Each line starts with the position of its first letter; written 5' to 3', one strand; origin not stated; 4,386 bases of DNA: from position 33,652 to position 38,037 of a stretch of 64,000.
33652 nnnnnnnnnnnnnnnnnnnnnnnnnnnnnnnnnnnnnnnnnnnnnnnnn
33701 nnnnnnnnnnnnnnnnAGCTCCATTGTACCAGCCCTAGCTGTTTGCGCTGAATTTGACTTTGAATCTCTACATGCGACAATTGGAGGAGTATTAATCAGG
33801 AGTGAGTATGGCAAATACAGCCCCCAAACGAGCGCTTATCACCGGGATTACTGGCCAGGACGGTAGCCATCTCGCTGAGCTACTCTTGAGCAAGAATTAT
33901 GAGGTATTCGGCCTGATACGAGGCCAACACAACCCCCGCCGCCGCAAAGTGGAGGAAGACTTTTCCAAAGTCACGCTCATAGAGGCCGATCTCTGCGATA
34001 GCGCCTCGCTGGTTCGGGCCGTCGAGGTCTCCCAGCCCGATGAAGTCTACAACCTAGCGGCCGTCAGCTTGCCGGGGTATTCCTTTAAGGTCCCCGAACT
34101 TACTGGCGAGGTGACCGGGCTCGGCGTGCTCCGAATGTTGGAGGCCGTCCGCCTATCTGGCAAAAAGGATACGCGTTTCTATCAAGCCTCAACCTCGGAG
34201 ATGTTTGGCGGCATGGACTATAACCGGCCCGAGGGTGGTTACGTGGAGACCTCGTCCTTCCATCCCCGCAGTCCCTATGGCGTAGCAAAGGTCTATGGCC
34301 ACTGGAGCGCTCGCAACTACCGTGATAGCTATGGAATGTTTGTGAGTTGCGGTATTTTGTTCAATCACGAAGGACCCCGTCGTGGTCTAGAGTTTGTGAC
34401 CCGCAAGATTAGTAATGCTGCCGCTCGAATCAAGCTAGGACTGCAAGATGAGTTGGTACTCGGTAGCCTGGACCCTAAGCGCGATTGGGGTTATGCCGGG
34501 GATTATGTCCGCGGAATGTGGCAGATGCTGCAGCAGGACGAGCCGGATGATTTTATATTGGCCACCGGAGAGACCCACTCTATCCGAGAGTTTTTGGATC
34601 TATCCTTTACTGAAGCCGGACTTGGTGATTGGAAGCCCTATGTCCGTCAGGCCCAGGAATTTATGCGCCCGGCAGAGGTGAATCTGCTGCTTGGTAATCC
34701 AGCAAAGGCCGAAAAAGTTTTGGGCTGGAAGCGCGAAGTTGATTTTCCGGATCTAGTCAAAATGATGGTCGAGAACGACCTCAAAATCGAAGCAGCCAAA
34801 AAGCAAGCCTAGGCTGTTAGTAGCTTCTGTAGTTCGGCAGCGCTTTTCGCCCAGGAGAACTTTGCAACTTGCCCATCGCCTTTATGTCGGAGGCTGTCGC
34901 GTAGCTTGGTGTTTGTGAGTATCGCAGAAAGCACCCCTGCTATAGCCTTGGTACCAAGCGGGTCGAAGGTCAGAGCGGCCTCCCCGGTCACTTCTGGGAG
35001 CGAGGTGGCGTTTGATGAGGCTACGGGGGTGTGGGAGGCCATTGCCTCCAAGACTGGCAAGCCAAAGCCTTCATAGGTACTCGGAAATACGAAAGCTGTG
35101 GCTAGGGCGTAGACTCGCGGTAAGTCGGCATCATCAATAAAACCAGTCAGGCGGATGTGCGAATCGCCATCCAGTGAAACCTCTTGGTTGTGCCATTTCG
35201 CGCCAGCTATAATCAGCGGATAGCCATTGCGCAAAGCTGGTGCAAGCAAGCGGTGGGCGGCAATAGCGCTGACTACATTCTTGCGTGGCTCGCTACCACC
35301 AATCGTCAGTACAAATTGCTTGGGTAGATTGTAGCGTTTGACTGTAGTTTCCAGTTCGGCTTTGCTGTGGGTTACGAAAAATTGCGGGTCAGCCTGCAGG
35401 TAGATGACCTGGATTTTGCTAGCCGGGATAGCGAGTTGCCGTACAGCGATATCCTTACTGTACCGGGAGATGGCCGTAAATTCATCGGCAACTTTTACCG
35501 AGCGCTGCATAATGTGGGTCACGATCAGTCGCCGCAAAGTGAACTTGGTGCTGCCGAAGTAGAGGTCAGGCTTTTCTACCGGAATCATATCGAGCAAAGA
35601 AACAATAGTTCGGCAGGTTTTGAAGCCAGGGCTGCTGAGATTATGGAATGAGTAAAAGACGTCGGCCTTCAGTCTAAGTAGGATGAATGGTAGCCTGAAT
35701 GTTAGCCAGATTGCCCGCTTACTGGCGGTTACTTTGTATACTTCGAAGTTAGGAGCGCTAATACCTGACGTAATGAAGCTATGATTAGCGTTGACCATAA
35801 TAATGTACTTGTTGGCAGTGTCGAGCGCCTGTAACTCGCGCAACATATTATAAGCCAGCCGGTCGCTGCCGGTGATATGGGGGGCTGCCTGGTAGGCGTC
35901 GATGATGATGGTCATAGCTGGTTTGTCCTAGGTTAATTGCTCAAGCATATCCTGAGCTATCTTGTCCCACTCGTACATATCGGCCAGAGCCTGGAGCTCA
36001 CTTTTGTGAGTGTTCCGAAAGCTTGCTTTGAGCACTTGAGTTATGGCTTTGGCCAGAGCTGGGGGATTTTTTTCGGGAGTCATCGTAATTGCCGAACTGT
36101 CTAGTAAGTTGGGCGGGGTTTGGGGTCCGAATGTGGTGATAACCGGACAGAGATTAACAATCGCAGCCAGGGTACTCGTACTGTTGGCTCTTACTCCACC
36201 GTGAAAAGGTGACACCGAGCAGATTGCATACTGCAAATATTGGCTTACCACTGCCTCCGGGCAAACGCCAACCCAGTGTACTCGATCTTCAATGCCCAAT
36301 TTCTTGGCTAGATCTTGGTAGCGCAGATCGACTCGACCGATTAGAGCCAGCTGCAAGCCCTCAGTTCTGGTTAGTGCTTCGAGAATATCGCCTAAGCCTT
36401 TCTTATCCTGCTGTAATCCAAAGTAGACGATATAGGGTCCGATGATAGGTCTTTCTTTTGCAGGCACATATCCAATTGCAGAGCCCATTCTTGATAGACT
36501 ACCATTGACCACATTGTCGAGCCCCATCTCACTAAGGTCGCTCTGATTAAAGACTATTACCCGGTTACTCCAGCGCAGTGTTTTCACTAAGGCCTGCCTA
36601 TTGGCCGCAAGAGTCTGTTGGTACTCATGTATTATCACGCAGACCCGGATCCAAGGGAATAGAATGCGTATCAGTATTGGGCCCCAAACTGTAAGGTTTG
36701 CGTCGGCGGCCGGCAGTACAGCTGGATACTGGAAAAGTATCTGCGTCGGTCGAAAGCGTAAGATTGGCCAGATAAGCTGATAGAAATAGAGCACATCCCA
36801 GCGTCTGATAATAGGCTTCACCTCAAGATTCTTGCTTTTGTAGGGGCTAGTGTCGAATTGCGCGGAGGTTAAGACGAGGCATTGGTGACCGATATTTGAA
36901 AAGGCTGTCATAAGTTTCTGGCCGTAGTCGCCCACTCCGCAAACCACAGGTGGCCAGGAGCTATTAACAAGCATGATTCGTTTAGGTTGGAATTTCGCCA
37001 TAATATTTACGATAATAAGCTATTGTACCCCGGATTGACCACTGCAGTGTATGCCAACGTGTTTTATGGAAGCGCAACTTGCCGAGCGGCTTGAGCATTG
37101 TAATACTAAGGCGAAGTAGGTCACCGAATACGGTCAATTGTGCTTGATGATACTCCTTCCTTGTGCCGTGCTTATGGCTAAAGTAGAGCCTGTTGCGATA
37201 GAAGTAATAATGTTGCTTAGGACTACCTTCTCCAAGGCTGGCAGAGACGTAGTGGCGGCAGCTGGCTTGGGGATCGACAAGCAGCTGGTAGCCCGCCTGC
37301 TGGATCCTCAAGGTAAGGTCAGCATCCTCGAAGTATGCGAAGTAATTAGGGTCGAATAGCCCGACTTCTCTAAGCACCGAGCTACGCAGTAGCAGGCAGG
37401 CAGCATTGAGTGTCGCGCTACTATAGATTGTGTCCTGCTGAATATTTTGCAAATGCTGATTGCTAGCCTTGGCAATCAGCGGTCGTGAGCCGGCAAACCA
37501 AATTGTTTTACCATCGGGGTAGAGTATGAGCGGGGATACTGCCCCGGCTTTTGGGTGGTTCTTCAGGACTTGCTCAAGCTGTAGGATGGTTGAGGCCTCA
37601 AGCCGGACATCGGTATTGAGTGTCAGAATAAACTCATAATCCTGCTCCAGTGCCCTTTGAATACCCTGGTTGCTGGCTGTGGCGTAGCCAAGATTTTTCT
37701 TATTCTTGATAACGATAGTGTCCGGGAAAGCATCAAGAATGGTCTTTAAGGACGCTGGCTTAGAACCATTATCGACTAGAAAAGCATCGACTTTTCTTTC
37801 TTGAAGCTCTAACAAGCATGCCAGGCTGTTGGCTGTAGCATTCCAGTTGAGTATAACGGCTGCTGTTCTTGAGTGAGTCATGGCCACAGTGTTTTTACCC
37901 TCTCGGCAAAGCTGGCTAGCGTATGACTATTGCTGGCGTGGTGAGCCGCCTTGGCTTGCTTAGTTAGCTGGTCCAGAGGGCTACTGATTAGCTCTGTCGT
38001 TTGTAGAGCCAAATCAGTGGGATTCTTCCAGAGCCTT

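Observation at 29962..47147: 17-kb surface-glycan locus with GDP-mannose 4,6-dehydratase but no visible reductase/epimerase partner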

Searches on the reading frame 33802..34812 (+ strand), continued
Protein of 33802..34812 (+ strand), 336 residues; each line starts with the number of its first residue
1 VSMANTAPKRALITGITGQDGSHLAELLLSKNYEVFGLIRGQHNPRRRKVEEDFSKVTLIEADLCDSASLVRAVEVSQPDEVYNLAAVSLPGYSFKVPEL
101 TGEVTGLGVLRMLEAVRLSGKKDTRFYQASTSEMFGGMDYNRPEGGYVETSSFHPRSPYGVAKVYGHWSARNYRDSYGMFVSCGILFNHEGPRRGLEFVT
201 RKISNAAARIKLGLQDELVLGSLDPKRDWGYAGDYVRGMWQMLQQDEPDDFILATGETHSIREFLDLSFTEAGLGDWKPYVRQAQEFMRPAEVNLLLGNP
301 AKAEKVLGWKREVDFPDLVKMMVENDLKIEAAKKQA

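Call 61: find_homologous_proteins(query=A2, max_evalue=1e-30)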
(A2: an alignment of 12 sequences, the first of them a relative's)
Query A2 (12 sequences) (309 aa, profile of the alignment): 7776 proteins with E <= 1e-30 among 8000 candidates; the best 120 are listed.
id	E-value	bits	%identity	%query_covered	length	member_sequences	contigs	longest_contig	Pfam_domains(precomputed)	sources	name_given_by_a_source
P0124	1.6e-138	479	57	99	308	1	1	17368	PF04321.24,PF16363.12,PF07993.19,PF01370.28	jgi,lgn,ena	-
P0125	7.4e-136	471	100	100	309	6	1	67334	PF04321.24,PF16363.12,PF13460.13,PF01370.28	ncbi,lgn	-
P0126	5.0e-135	468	82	99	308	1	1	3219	PF04321.24,PF16363.12,PF07993.19,PF13460.13,PF01370.28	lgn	-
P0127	1.3e-134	467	53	99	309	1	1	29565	PF04321.24,PF16363.12,PF01073.26,PF07993.19,PF13460.13,PF01370.28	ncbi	-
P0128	8.7e-134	464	59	99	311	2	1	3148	PF04321.24,PF16363.12,PF01073.26,PF07993.19,PF13460.13,PF01370.28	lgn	-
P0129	7.0e-133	461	58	99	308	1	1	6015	PF04321.24,PF16363.12,PF01073.26,PF01370.28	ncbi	-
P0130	8.5e-133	461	58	99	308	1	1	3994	PF04321.24,PF16363.12,PF01073.26,PF07993.19,PF13460.13,PF01370.28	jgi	jgi:GDP-4-dehydro-6-deoxy-D-mannose reductase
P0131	9.2e-133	460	86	100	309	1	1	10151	PF04321.24,PF16363.12,PF07993.19,PF13460.13,PF01370.28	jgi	jgi:GDP-4-dehydro-6-deoxy-D-mannose reductase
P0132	9.6e-133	460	55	99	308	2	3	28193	PF04321.24,PF16363.12,PF07993.19,PF01370.28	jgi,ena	-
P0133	1.1e-132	460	59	99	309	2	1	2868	PF04321.24,PF16363.12,PF07993.19,PF01370.28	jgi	jgi:GDP-4-dehydro-6-deoxy-D-mannose reductase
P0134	1.2e-132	460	55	99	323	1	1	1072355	PF04321.24,PF16363.12,PF01073.26,PF07993.19,PF13460.13,PF01370.28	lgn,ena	-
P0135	1.2e-132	460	55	100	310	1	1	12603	PF04321.24,PF16363.12,PF01073.26,PF07993.19,PF13460.13,PF01370.28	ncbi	-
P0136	1.5e-132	460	47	96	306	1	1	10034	PF04321.24,PF16363.12,PF07993.19,PF01370.28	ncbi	-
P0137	3.4e-132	459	57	99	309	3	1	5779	PF04321.24,PF16363.12,PF01073.26,PF07993.19,PF13460.13,PF01370.28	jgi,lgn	jgi:GDP-4-dehydro-6-deoxy-D-mannose reductase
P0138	3.5e-132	459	58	98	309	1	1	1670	PF04321.24,PF16363.12,PF01073.26,PF01370.28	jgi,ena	-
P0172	1.3e-130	453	60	99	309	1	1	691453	PF04321.24,PF16363.12,PF13460.13,PF01370.28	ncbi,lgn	-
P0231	2.5e-129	449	56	99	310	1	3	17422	PF04321.24,PF16363.12,PF02719.22,PF01073.26,PF07993.19,PF13460.13,PF01370.28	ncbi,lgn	-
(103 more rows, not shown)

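Call 62: find_encoding_contigs(protein=P0231, flank=3000, max_places=4)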
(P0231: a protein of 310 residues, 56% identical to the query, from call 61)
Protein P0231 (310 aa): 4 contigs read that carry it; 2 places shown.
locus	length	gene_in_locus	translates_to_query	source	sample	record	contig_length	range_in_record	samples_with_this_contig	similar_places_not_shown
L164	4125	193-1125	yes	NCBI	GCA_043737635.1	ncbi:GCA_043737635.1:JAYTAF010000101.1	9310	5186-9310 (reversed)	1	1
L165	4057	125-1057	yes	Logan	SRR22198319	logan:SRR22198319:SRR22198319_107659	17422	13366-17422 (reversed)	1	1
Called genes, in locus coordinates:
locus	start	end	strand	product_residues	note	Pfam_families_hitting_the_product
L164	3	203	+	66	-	?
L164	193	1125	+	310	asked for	PF01073:3Beta_HSD (weak), PF01370:Epimerase, PF02719:Polysacc_synt_2 (faint), PF04321:RmlD_sub_bind, PF07993:NAD_binding_4 (faint), PF13460:NAD_binding_10, PF16363:GDP_Man_Dehyd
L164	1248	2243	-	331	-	PF01370:Epimerase, PF04321:RmlD_sub_bind, PF16363:GDP_Man_Dehyd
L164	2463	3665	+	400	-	PF13439:Glyco_transf_4, PF00534:Glycos_transf_1, PF13692:Glyco_trans_1_4, PF20706:GT4-conflict (faint)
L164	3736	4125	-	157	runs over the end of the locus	PF13083:KH_KhpA-B (weak), PF01424:R3H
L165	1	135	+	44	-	?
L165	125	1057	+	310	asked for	PF01073:3Beta_HSD (weak), PF01370:Epimerase, PF02719:Polysacc_synt_2 (faint), PF04321:RmlD_sub_bind, PF07993:NAD_binding_4 (faint), PF13460:NAD_binding_10, PF16363:GDP_Man_Dehyd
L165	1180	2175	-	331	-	PF01370:Epimerase, PF04321:RmlD_sub_bind, PF16363:GDP_Man_Dehyd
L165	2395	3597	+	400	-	PF13439:Glyco_transf_4, PF00534:Glycos_transf_1, PF13692:Glyco_trans_1_4, PF20706:GT4-conflict (faint)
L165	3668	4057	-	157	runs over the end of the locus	PF13083:KH_KhpA-B (weak), PF01424:R3H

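Call 63: find_encoding_contigs(protein=P0172, flank=3000, max_places=4)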
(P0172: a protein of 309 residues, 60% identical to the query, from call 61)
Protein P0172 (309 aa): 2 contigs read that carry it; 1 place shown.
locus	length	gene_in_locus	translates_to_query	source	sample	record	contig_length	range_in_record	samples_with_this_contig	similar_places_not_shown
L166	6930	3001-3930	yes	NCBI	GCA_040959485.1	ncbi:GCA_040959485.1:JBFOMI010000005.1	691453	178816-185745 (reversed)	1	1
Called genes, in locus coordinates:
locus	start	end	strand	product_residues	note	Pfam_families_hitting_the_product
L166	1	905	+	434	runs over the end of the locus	PF20706:GT4-conflict, PF00534:Glycos_transf_1, PF13692:Glyco_trans_1_4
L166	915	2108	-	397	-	PF00005:ABC_tran, PF13304:AAA_21 (faint), PF14524:Wzt_C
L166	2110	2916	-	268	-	PF01061:ABC2_membrane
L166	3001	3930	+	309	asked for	PF01370:Epimerase, PF04321:RmlD_sub_bind, PF13460:NAD_binding_10 (weak), PF16363:GDP_Man_Dehyd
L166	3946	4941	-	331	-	PF01370:Epimerase, PF04321:RmlD_sub_bind, PF16363:GDP_Man_Dehyd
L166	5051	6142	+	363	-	PF13439:Glyco_transf_4, PF20706:GT4-conflict, PF00534:Glycos_transf_1, PF13692:Glyco_trans_1_4, PF13524:Glyco_trans_1_2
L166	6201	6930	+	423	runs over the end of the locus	PF01757:Acyl_transf_3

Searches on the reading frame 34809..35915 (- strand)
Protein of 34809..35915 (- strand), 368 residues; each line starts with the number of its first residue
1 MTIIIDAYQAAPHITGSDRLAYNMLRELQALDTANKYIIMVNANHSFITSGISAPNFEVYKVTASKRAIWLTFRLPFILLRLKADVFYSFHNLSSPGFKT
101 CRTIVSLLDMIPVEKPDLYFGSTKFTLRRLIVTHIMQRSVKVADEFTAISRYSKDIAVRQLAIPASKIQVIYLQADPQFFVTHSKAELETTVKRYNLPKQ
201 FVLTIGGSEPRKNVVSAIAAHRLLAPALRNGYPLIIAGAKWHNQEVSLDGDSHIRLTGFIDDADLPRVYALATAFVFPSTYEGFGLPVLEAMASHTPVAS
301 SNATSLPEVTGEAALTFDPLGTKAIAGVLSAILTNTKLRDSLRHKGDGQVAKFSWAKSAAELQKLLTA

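Call 3: search_protein_families(library=pfam, proteins=[window:34809-35915:-])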
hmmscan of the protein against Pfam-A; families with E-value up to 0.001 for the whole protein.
window:34809-35915:- (368 aa): 5 families
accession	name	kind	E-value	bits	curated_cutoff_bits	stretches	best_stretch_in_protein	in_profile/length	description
PF00534.26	Glycos_transf_1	-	2.2e-23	83.1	26.4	1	197-346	13-169/172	Glycosyl transferases group 1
PF13692.12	Glyco_trans_1_4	-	5.7e-20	72.5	27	1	202-335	4-142/142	Glycosyl transferases group 1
PF13524.12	Glyco_trans_1_2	-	8.7e-07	29.4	25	1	222-362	4-142/144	Glycosyl transferase-like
PF20706.3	GT4-conflict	-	6.5e-06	25.8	26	1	175-304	177-314/385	Family 4 Glycosyltransferase in conflict systems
PF13439.12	Glyco_transf_4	-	1.3e-05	25.7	28.5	1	16-173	3-164/170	Glycosyltransferase Family 4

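Call 8: search_protein_families(library=ncbifam, proteins=[window:34809-35915:-], max_evalue=0.01)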
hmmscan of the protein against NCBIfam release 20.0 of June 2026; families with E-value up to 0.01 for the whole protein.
window:34809-35915:- (368 aa): 25 families
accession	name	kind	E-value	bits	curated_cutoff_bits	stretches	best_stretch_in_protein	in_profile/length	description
TIGR04047.1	MSMEG_0565_glyc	hypoth_equivalog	9.2e-29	100.7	259.85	1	132-361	128-366/373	MSMEG_0565 family glycosyltransferase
TIGR02149.1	glgA_Coryne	subfamily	3.1e-14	52.9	302.4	1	134-360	136-381/391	glycogen synthase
TIGR03999.1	thiol_BshA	equivalog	5e-13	48.7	273.7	1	133-356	135-360/375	N-acetyl-alpha-D-glucosaminyl L-malate synthase BshA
TIGR03449.1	mycothiol_MshA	equivalog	5.5e-11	42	462.5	1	251-365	283-399/406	D-inositol-3-phosphate glycosyltransferase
TIGR03088.1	stp2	hypoth_equivalog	1.2e-10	41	409.05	1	142-365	136-369/374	TIGR03088 family PEP-CTERM/XrtA system glycosyltransferase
NF053787.1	GlcN_PG_synth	equivalog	1.3e-10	40.6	480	1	145-362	143-352/361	N-acetylglucosaminyl phosphatidylglycerol synthase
TIGR04157.1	glyco_rSAM_CFB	subfamily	4.7e-10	39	400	1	138-310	165-339/406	TIGR04157 family glycosyltransferase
NF041876.1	EPS_EpsE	equivalog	9e-10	38.3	400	1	251-361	275-388/389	exopolysaccharide biosynthesis GT4 family glycosyltransferase EpsE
TIGR04063.1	stp3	hypoth_equivalog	2.3e-09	36.6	442.05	1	121-364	140-390/397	TIGR04063 family PEP-CTERM/XrtA system glycosyltransferase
NF038295.1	EPS_HpsP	equivalog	3.2e-08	33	550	1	252-360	268-378/388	hormogonium polysaccharide biosynthesis glycosyltransferase HpsP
NF047684.1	TeichurnBiosyTuaC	equivalog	5e-08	32.3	550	1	134-363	156-383/391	teichuronic acid biosynthesis protein TuaC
NF038298.1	EPS_HpsO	equivalog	3.3e-07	29.4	575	1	282-352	299-369/388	hormogonium polysaccharide biosynthesis glycosyltransferase HpsO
NF053513.1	Gtran_IagA_BgsA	equivalog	2.8e-06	26.6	460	1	237-298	201-262/333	LTA glycolipid anchor biosynthesis glycosyltransferase, IagA/BgsA family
TIGR02468.1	sucrsPsyn_pln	equivalog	4.9e-06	24.6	1143.95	1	262-358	558-660/1051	sucrose-phosphate synthase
TIGR02472.1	sucr_P_syn_N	equivalog_domain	1.2e-05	24.3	576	1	263-358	328-430/439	sucrose-phosphate synthase, putative, glycosyltransferase domain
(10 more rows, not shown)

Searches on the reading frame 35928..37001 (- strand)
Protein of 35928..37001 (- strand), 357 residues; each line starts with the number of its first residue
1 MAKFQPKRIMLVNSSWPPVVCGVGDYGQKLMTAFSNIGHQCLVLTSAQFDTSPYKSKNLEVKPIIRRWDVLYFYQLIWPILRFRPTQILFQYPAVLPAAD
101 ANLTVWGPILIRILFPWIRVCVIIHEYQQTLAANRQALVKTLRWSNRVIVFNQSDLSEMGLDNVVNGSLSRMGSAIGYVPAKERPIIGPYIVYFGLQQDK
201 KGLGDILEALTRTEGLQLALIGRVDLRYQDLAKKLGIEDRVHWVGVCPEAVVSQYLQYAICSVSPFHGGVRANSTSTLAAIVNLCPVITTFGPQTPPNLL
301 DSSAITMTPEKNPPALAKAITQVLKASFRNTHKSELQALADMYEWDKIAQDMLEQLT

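Call 3: search_protein_families(library=pfam, proteins=[window:35928-37001:-])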
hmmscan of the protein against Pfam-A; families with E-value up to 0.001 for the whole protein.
window:35928-37001:- (357 aa): 2 families
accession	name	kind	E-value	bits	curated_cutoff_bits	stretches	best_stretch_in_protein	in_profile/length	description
PF13692.12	Glyco_trans_1_4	-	1.1e-09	39.2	27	1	189-325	2-141/142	Glycosyl transferases group 1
PF00534.26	Glycos_transf_1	-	1.6e-08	34.7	26.4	1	189-327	16-159/172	Glycosyl transferases group 1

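Call 8: search_protein_families(library=ncbifam, proteins=[window:35928-37001:-], max_evalue=0.01)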
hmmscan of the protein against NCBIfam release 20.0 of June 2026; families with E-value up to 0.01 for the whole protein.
window:35928-37001:- (357 aa): 3 families
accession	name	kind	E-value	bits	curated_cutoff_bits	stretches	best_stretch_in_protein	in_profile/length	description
NF007396.0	PRK09922.1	equivalog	0.0027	16.6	385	1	197-246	193-245/361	lipopolysaccharide 1,6-galactosyltransferase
NF041010.1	glycosy_Agl16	equivalog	0.0064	15.4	575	1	182-354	175-346/352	glycosylation protein Agl16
NF041876.1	EPS_EpsE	equivalog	0.0098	15.2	400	0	230-327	267-362/389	exopolysaccharide biosynthesis GT4 family glycosyltransferase EpsE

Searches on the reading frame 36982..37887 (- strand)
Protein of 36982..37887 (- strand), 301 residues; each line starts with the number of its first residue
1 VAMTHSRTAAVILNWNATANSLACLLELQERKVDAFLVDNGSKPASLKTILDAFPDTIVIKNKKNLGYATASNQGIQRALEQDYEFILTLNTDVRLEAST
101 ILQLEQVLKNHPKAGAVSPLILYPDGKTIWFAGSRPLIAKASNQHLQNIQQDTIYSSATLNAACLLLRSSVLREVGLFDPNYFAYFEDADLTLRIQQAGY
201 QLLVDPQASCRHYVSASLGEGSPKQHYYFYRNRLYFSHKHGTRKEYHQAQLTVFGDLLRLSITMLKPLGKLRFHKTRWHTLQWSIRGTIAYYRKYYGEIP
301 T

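Call 3: search_protein_families(library=pfam, proteins=[window:36982-37887:-])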
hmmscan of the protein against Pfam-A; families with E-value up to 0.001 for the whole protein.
window:36982-37887:- (301 aa): 4 families
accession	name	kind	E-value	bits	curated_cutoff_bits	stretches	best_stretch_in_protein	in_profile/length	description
PF00535.33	Glycos_transf_2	-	1.4e-12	48.3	23.3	1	18-172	13-164/168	Glycosyl transferase family 2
PF13632.12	Glyco_trans_2_3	-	1e-09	39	27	1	86-219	1-130/198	Glycosyl transferase family group 2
PF13641.12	Glyco_tranf_2_3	-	4e-08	34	27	1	9-218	4-217/230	Glycosyltransferase like family 2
PF13506.12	Glyco_transf_21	-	6.9e-06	26.1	21.7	1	77-209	24-151/174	Glycosyl transferase family 21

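Call 8: search_protein_families(library=ncbifam, proteins=[window:36982-37887:-], max_evalue=0.01)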
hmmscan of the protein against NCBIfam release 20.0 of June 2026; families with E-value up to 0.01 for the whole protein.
window:36982-37887:- (301 aa): 7 families
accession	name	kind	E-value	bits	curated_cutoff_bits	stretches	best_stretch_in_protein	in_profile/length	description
TIGR01556.1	rhamnosyltran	subfamily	3.5e-21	75.6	200.55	1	26-239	15-238/281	rhamnosyltransferase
NF050113.1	gal_furan_GlfT1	equivalog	2.3e-11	43.5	330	1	18-248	14-254/290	galactofuranosyltransferase GlfT1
TIGR03937.1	PgaC_IcaA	equivalog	6.6e-11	41.8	422.3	1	19-215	61-253/407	poly-beta-1,6-N-acetyl-D-glucosamine synthase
TIGR03965.1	mycofact_glyco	equivalog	2.4e-10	39.9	280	1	20-219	94-287/467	mycofactocin biosynthesis glycosyltransferase MftF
NF041875.1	EPS_EpsD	equivalog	4.1e-10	39.6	370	1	31-249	29-243/325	exopolysaccharide biosynthesis glycosyltransferase EpsD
NF003963.0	PRK05454.2-6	equivalog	7e-05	21.4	884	1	63-121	198-256/610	glucans biosynthesis glucosyltransferase MdoH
NF038299.1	EPS_HpsN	equivalog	9e-05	21.6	425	1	68-246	69-259/317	hormogonium polysaccharide biosynthesis glycosyltransferase HpsN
